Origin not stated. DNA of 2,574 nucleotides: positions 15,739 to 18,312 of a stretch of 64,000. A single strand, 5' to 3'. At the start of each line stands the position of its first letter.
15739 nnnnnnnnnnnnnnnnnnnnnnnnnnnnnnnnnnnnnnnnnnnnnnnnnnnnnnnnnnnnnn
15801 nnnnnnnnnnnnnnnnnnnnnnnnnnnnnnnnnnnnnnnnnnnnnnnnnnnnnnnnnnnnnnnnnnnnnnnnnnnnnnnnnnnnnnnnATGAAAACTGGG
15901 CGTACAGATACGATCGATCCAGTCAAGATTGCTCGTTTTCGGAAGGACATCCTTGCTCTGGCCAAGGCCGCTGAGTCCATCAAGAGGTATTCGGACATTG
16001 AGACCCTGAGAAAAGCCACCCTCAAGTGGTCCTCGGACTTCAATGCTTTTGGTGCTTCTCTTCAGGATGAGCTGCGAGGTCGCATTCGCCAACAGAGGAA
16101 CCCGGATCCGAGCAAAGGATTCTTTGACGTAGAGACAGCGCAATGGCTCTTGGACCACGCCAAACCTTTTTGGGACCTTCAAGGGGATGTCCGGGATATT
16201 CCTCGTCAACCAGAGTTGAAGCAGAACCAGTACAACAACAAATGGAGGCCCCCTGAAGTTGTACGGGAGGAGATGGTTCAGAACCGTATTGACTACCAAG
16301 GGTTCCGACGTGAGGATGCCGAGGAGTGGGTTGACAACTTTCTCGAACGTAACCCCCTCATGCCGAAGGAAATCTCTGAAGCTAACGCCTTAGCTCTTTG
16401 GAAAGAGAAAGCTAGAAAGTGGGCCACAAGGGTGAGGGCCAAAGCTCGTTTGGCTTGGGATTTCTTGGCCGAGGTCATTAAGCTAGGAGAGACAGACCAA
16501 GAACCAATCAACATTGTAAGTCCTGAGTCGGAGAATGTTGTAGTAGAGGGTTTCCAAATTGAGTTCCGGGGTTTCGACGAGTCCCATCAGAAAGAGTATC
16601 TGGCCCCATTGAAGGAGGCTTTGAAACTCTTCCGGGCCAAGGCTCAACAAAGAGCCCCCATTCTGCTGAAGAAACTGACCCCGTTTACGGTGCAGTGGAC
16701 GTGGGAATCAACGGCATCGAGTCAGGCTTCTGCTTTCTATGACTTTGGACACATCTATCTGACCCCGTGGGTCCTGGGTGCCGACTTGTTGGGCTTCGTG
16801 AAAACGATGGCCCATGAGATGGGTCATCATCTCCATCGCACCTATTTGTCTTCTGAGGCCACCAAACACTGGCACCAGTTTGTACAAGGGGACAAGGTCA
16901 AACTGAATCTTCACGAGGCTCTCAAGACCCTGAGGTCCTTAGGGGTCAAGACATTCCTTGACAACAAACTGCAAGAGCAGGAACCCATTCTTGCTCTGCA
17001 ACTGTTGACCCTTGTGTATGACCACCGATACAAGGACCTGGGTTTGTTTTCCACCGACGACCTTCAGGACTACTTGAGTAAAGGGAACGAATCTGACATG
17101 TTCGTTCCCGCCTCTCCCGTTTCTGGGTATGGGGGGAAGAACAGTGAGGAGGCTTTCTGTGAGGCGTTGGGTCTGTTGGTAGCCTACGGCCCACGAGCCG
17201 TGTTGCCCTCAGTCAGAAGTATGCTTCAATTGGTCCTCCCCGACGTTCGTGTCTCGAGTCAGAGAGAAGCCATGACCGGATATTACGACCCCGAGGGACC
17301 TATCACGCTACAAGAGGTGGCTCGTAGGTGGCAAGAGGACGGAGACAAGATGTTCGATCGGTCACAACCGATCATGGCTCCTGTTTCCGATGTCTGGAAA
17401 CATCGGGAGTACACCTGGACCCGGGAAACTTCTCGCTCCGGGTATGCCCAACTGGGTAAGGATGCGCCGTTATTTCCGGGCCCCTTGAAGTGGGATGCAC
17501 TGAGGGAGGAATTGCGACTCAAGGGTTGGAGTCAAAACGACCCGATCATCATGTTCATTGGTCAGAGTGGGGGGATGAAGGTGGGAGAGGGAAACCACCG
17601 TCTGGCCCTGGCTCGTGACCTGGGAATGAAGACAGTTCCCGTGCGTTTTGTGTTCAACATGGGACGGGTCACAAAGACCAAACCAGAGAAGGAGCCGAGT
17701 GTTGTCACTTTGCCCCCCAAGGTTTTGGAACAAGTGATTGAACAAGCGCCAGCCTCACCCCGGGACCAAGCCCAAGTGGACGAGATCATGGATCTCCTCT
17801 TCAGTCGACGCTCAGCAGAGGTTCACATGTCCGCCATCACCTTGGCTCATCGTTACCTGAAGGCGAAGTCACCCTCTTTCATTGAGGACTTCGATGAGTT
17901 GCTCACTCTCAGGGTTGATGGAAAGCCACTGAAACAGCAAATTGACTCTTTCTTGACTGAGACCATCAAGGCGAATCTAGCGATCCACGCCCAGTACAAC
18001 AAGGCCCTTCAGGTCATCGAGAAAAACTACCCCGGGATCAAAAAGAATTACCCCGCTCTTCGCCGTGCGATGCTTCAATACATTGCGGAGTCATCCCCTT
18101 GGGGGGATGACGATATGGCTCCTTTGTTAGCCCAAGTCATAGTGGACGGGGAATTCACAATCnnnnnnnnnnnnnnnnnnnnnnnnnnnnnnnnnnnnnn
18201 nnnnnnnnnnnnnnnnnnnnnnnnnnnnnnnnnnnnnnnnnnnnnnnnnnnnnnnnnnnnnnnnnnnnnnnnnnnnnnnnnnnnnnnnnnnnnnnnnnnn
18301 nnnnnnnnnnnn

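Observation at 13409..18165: Two adjacent giant polyvalent proteins sharing an ImmA/IrrE-like HExxH module, fused to a P-loop kinase or a ParB-like nuclease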

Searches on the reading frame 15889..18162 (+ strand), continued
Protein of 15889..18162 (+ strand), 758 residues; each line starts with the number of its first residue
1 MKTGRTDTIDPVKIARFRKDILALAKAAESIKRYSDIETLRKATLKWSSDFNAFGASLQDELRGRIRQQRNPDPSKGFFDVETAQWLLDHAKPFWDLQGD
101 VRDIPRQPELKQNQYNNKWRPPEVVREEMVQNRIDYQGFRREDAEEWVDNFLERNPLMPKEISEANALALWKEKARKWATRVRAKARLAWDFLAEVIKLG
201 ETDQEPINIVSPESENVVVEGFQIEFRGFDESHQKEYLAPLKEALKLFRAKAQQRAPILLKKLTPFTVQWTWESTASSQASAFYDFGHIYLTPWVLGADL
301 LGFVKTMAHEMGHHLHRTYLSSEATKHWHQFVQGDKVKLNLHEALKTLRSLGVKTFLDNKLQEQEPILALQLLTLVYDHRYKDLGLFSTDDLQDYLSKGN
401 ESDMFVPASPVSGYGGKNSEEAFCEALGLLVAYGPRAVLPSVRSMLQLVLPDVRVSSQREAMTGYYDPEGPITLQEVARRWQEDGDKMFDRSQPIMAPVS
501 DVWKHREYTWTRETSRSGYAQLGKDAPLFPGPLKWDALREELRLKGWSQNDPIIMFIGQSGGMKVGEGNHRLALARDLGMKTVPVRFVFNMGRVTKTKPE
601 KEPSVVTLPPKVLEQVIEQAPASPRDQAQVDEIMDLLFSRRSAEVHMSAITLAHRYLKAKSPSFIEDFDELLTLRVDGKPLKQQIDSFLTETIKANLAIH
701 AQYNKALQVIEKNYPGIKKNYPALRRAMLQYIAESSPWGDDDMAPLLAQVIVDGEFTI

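Call 71: find_encoding_contigs(protein=P0079, flank=10000, max_places=1)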
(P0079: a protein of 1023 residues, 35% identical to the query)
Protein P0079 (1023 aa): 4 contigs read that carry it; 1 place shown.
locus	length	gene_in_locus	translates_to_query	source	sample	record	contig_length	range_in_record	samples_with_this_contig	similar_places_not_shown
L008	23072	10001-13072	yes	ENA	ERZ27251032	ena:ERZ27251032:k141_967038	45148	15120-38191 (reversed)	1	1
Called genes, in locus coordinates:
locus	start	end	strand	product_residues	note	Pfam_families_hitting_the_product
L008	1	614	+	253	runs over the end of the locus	PF00795:CN_hydrolase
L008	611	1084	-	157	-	-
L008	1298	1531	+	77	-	-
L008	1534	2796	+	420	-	PF06689:zf-C4_ClpX, PF00493:MCM (weak), PF00004:AAA, PF07724:AAA_2, PF10431:ClpB_D2-small (weak)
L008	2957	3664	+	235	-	PF08902:DUF1848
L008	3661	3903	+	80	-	-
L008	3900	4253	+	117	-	-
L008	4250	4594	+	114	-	-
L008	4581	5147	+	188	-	-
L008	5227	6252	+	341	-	-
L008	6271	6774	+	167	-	-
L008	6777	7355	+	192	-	PF03692:CxxCxxCC (weak)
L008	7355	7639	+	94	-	-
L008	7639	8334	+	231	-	-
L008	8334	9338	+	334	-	-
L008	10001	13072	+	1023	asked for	PF00293:NUDIX, PF14815:NUDIX_4, PF01028:Topoisom_I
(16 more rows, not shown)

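Call 72: find_encoding_contigs(protein=P0022, flank=10000, max_places=1)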
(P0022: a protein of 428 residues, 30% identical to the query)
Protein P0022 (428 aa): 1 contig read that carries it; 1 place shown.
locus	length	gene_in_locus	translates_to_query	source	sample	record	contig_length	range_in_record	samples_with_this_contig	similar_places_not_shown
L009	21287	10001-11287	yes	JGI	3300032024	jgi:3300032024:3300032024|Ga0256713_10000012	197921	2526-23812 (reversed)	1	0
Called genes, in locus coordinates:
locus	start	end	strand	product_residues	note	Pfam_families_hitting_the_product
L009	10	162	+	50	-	-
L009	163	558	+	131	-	-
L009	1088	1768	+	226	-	PF07927:HicA_toxin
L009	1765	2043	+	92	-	-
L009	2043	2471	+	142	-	-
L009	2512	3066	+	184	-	PF06559:DCD_N, PF22769:DCD, PF00692:dUTPase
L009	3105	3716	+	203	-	-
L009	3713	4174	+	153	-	-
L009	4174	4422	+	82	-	-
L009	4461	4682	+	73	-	-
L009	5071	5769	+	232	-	-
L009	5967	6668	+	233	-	-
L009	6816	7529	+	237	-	-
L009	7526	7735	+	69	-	-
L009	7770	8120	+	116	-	-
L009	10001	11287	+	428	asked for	-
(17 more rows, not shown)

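Call 79: fold_search(model_id=the predicted structure, library=pdb)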
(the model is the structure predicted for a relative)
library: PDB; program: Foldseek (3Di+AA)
matches with E <= 10: 267; with E <= 0.001: 0
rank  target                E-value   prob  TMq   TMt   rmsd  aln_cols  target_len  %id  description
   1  1j7n_A                5.4e-02  0.28  0.09  0.09  20.4       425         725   11  Anthrax Toxin Lethal factor (released 2001-11-07)
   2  4fgm                  9.1e-02  0.63  0.15  0.19  14.9       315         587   13  Crystal structure of the aminopeptidase N family protein Q5QTY1 from Idiomarina loihiensis. Northeast Structural Genomic (released 2012-08-01)
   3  3hy2_X                1.9e-01  0.92  0.07  0.35   5.7        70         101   26  Crystal Structure of Sulfiredoxin in Complex with Peroxiredoxin I and ATP:Mg2+ (released 2009-10-06)
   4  1yzs_MODEL_1_A        2.7e-01  0.75  0.07  0.29  14.6       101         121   16  Solution structure of human sulfiredoxin (srx) (released 2005-03-22)
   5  1pwv_A                2.9e-01  0.25  0.12  0.12  16.8       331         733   11  Crystal structure of Anthrax Lethal Factor wild-type protein complexed with an optimised peptide substrate. (released 2004-02-03)
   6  6qva                  3.3e-01  0.25  0.13  0.25  20.4       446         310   12  Crystal structure of a CHAD domain from Chlorobium tepidum in complex with inorganic polyphosphate (released 2019-05-29)
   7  7lj1_g                3.8e-01  0.77  0.06  0.33   5.4        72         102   24  Human Prx1-Srx Decameric Complex (released 2021-07-14)
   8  7lj1_i                3.8e-01  0.75  0.06  0.33   5.5        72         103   24  Human Prx1-Srx Decameric Complex (released 2021-07-14)
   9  6qv7                  4.4e-01  0.15  0.11  0.21  20.8       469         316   12  Crystal structure of a CHAD domain from Chlorobium tepidum (released 2019-05-29)
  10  8ji6_A                4.4e-01  0.12  0.07  0.18  27.9       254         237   11  Crystal structure of AetD in complex with L-tryptophan (released 2023-11-15)
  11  5uje                  4.8e-01  0.96  0.07  0.18   4.4        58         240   28  SbnI with C-terminal truncation from Staphylococcus aureus (released 2018-01-24)
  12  7lj1_b                4.8e-01  0.69  0.06  0.32   5.5        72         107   24  Human Prx1-Srx Decameric Complex (released 2021-07-14)
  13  2rii_Y                5.1e-01  0.75  0.07  0.36   5.5        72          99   25  Crystal Structure of Human Peroxiredoxin I in complex with Sulfiredoxin (released 2008-01-08)
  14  1xwm                  5.3e-01  0.23  0.10  0.23  20.6       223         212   11  The crystal structure of PhoU (phosphate uptake regulator), Structural genomics (released 2004-12-14)
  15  7lj1_d                5.6e-01  0.66  0.06  0.32   5.5        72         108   24  Human Prx1-Srx Decameric Complex (released 2021-07-14)
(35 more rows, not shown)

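Call 90: search_protein_families(library=ncbifam, proteins=[window:15889-18162:+, P0034], max_evalue=0.1)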
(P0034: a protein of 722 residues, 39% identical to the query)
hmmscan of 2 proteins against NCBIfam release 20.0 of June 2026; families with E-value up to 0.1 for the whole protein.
window:15889-18162:+ (758 aa): 0 families

P0034 (722 aa): 1 family
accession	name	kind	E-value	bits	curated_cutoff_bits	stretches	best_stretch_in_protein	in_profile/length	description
TIGR03952.1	metzin_BF0631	equivalog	0.012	14.6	208.1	1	493-512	225-244/351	zinc-dependent metalloproteinase lipoprotein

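Call 91: search_dna_similar(query=P0055, collection=phages, mode=protein, max_evalue=0.001, max_rows=25)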
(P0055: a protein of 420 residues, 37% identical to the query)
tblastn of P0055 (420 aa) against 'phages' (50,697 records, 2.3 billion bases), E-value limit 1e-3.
Records with a match: 1; places in all: 1; records where one place covers at least 80% of the query: 1.
Best place of each record, by identity: <60% 1.
By first word of the organism name: uncultured 1.
By host as written in the record: - 1.
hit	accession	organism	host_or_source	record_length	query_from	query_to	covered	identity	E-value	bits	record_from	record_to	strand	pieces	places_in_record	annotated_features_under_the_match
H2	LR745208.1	uncultured phage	metagenomic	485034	18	402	92%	34.8%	2e-59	214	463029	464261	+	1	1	record has no annotation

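Call 109: search_protein_families(library=phrogs, proteins=[L006:1092-2969:+, L006:3733-5421:+, L006:5954-7363:+, L005:21792-22661:+, L005:18047-19480:+, L005:19493-20866:+, L006:16700-17983:+, L006:18905-20446:+, L006:20452-22014:+], max_evalue=0.001)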
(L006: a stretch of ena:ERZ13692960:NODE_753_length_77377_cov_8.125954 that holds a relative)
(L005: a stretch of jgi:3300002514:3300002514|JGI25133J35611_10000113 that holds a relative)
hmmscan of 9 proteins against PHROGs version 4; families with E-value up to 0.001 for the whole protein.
L006:1092-2969:+ (626 aa): 3 families
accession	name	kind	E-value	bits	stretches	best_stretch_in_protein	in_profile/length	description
phrog_2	-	head and packaging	3.6e-20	73.3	1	94-558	275-592/807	terminase large subunit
phrog_17415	-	head and packaging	2.9e-11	43.2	1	111-349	405-645/940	terminase large subunit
phrog_9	-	head and packaging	4.6e-11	43.3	2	102-262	223-347/812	terminase large subunit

L006:3733-5421:+ (563 aa): 2 families
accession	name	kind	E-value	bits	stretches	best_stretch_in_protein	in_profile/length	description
phrog_16240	-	head and packaging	5.9e-28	98.8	1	197-447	171-419/643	portal protein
phrog_2739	-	head and packaging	3.8e-06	26.8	1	310-514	254-454/501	portal protein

L006:5954-7363:+ (470 aa): 0 families

L005:21792-22661:+ (290 aa): 4 families
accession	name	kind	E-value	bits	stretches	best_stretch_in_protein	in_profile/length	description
phrog_2522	-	head and packaging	1.1e-54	186.7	1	6-285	41-315/318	major head protein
phrog_267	-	head and packaging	1.4e-05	25.4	1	116-289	134-327/410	major head protein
phrog_544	-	head and packaging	2.5e-05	24.9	1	173-247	160-224/282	major head protein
phrog_1650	-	head and packaging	8.3e-05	23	1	104-260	110-270/300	major head protein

L005:18047-19480:+ (478 aa): 2 families
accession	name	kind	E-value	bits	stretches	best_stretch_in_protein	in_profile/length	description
phrog_2774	-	unknown function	3.8e-17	63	1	97-266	51-215/1263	-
phrog_18299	-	head and packaging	1.2e-12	48.6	1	101-260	87-247/257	head maturation protease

L005:19493-20866:+ (458 aa): 0 families

L006:16700-17983:+ (428 aa): 0 families

L006:18905-20446:+ (514 aa): 2 families
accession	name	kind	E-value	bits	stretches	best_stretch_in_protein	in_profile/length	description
phrog_2774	-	unknown function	3.3e-16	59.9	1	100-267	51-217/1263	-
phrog_18299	-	head and packaging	7.3e-11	42.8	1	111-259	94-247/257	head maturation protease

L006:20452-22014:+ (521 aa): 0 families

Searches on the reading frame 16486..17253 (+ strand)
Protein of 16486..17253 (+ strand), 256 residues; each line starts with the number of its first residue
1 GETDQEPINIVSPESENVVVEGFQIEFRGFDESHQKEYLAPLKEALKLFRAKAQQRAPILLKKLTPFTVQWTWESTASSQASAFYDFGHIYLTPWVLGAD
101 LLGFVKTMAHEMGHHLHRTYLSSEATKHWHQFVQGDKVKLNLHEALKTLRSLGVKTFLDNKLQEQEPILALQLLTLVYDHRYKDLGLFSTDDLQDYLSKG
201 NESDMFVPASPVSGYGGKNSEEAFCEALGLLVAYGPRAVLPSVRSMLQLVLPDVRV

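Call 60: search_solved_structures(query=A6, max_evalue=10, show_alignments=4)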
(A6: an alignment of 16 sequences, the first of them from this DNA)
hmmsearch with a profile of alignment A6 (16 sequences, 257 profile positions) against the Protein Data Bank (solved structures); distinct sequences matched with E-value up to 10: 7.
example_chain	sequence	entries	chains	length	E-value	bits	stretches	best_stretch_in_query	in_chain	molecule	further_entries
4dd8_A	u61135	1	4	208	0.13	14.9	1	95-115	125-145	Disintegrin and metalloproteinase domain-containing protein 8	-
8jo0_H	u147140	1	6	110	0.91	12.1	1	15-61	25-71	Cell death protein 4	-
2aze_B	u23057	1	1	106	1.4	11.5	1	152-223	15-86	Transcription factor E2F1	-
3k7l_A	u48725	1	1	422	1.6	11.4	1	97-115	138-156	Atragin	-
9qdh_A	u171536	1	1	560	2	11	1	72-116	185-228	IgA protease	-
9q9o_B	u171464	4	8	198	2.7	10.6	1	107-154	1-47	E3 ubiquitin-protein ligase TRIM21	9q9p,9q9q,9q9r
3ezn_A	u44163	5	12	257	8.9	8.9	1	107-143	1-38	2,3-bisphosphoglycerate-dependent phosphoglycerate mutase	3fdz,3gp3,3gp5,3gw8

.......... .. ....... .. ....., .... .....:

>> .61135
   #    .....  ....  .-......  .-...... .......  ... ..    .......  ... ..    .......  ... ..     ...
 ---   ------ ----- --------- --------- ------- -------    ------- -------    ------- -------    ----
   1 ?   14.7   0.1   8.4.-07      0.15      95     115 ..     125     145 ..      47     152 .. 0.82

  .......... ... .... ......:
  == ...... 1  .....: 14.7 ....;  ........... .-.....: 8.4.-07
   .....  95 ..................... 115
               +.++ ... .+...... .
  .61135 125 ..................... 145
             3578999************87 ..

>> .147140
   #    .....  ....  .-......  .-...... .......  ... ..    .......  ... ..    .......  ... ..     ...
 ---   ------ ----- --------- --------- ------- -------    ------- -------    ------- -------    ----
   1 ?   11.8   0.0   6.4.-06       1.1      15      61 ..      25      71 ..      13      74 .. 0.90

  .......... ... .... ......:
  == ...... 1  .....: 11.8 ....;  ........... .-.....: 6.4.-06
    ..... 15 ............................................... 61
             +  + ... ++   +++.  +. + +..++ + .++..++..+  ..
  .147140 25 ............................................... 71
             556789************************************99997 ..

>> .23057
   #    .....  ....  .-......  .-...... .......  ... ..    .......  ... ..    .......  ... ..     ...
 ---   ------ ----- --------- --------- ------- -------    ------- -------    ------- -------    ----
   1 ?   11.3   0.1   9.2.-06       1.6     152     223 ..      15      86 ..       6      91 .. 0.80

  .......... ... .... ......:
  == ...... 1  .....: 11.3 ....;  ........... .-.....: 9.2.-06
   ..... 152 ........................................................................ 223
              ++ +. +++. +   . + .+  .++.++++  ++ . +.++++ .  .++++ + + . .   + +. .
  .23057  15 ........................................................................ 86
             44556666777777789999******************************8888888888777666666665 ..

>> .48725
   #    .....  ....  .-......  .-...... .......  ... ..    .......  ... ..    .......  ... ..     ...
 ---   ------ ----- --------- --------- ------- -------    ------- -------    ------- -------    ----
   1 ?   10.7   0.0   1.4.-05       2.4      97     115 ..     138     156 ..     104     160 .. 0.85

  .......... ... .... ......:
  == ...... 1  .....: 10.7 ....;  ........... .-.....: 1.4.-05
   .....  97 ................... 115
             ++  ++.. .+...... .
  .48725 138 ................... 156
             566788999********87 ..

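Call 93: find_related_loci(query=A6, collection=viral_contigs, flank=8000)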
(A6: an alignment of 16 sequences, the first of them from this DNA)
Query A6 (256 aa) in viral_contigs; peptide patterns used: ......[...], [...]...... (x = any residue, [..] = any of these).
454 stretches matched a pattern; 56 encode a relative of the query (tblastn E <= 1e-3); 55 distinct loci.
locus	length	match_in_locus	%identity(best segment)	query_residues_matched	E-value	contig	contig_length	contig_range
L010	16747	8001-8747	52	8-256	3e-86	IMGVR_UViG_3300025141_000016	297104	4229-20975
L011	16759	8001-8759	43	6-256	4e-66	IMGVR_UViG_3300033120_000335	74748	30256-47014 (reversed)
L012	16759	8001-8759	40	6-256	1e-62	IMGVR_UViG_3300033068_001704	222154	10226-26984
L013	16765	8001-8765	40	6-256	1e-55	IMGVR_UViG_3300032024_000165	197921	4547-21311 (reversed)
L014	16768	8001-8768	39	1-256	7e-55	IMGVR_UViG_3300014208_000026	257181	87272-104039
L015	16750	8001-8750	42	6-255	8e-55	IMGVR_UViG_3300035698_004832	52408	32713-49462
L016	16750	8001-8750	42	6-255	8e-55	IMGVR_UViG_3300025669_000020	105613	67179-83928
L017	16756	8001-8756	36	6-256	1e-47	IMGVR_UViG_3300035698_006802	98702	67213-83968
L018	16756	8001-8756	36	5-256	1e-46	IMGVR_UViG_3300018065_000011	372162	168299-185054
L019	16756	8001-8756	36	5-256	1e-46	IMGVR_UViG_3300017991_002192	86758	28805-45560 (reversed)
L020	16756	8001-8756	36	5-256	1e-46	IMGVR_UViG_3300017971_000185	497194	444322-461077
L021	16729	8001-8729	35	13-256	2e-46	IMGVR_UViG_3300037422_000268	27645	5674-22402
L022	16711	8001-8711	36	10-256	1e-46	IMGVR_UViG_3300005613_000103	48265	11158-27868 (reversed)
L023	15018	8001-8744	36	1-252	7e-46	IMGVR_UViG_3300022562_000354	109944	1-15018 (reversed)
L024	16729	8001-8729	38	5-252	2e-44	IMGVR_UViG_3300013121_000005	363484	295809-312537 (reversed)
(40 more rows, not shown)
